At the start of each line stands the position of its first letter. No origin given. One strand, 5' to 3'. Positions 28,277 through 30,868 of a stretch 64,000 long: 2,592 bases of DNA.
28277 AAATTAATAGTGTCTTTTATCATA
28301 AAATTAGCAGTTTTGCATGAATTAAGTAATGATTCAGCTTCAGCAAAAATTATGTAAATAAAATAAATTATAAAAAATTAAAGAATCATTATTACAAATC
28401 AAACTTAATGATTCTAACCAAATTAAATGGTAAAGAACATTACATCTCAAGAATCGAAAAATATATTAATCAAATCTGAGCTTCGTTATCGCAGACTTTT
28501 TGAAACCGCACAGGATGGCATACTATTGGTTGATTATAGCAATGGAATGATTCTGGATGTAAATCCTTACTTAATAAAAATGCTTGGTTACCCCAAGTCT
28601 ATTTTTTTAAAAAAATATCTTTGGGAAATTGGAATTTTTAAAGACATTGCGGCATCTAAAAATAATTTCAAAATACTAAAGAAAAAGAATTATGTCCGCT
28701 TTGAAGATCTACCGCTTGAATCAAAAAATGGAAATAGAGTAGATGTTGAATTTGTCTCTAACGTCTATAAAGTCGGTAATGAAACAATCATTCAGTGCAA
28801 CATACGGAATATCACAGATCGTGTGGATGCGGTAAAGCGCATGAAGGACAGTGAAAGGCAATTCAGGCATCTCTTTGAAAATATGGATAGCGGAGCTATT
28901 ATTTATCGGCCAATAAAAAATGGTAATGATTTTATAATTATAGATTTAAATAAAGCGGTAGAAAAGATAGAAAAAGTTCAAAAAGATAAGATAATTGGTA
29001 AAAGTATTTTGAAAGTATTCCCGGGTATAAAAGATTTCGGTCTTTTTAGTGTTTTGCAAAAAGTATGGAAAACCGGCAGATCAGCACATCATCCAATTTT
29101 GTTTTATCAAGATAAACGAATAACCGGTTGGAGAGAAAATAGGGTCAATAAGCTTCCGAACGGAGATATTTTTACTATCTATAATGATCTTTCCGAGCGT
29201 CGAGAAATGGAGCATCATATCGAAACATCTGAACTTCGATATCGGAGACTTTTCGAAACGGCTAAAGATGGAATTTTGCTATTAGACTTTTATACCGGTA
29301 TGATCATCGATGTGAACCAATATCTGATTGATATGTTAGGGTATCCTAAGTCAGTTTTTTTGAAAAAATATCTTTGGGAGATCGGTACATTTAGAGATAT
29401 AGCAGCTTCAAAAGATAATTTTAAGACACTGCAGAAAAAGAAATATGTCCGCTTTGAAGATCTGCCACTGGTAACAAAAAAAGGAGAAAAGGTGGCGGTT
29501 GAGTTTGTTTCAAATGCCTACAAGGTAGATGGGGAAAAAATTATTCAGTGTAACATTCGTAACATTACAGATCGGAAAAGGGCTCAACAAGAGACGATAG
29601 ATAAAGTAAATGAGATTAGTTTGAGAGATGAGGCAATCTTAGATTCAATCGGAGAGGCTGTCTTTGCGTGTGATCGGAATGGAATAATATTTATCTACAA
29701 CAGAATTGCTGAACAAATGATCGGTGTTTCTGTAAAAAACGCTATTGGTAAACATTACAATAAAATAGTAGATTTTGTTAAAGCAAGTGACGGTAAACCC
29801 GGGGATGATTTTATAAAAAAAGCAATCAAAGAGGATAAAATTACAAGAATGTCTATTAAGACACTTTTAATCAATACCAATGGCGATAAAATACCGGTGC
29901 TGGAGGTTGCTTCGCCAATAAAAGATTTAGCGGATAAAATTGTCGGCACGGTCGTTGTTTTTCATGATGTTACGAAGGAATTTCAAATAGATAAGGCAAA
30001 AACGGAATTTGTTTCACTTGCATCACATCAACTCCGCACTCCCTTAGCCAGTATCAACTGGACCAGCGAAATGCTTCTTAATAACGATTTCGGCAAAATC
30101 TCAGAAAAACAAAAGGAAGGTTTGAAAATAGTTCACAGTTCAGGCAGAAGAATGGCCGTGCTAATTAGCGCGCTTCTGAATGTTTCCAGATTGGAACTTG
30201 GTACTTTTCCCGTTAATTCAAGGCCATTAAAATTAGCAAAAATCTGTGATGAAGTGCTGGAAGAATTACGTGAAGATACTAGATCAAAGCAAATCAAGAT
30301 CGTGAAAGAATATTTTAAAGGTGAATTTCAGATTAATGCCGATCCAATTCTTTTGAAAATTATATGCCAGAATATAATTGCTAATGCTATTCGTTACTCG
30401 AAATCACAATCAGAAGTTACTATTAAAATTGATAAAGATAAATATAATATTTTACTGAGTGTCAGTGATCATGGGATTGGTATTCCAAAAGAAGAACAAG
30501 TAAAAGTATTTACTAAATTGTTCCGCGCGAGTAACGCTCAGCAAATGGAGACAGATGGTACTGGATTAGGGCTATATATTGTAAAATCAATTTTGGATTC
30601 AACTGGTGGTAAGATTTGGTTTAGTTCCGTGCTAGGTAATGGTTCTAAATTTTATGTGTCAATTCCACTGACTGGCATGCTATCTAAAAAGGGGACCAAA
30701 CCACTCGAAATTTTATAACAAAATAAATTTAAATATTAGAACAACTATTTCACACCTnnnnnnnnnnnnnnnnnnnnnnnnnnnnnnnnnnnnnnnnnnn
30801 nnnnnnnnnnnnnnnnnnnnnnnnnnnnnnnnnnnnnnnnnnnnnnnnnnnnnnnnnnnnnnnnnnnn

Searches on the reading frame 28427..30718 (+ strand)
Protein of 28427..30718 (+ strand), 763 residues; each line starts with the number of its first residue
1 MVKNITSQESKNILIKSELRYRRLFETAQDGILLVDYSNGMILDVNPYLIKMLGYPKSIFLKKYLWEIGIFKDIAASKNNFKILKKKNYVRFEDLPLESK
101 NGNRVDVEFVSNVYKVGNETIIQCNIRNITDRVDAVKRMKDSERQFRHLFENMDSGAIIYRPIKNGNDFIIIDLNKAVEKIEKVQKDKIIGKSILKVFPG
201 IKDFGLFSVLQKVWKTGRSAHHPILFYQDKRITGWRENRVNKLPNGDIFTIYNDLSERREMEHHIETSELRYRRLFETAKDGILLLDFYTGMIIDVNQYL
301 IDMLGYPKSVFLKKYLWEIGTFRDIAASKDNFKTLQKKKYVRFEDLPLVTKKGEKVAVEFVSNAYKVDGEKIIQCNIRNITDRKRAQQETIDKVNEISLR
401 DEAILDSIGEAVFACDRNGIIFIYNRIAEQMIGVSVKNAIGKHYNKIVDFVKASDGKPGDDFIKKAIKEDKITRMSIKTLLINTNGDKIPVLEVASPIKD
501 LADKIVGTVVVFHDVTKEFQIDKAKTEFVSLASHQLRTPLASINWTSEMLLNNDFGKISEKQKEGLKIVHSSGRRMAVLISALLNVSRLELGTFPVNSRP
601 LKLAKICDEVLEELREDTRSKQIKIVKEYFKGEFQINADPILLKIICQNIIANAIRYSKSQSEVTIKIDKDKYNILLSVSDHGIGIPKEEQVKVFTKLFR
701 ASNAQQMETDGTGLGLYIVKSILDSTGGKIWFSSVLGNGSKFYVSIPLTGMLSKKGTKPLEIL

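Call 15: find_encoding_contigs(protein=window:28427-30718:+, flank=10000, max_places=1)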
Protein window:28427-30718:+ (763 aa): 2 contigs read that carry it; 1 place shown.
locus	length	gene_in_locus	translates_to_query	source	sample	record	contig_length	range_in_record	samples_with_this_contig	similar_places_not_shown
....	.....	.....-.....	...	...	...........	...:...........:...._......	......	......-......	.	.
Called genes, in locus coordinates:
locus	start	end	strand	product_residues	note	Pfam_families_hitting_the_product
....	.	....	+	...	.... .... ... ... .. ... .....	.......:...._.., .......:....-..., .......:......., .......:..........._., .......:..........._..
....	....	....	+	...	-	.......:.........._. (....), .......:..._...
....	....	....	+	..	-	-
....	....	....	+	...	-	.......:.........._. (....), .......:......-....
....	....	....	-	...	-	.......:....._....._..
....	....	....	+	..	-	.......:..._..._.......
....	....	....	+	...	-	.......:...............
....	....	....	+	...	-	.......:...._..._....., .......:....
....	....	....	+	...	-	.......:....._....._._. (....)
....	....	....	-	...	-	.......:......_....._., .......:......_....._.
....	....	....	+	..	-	-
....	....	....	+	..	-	-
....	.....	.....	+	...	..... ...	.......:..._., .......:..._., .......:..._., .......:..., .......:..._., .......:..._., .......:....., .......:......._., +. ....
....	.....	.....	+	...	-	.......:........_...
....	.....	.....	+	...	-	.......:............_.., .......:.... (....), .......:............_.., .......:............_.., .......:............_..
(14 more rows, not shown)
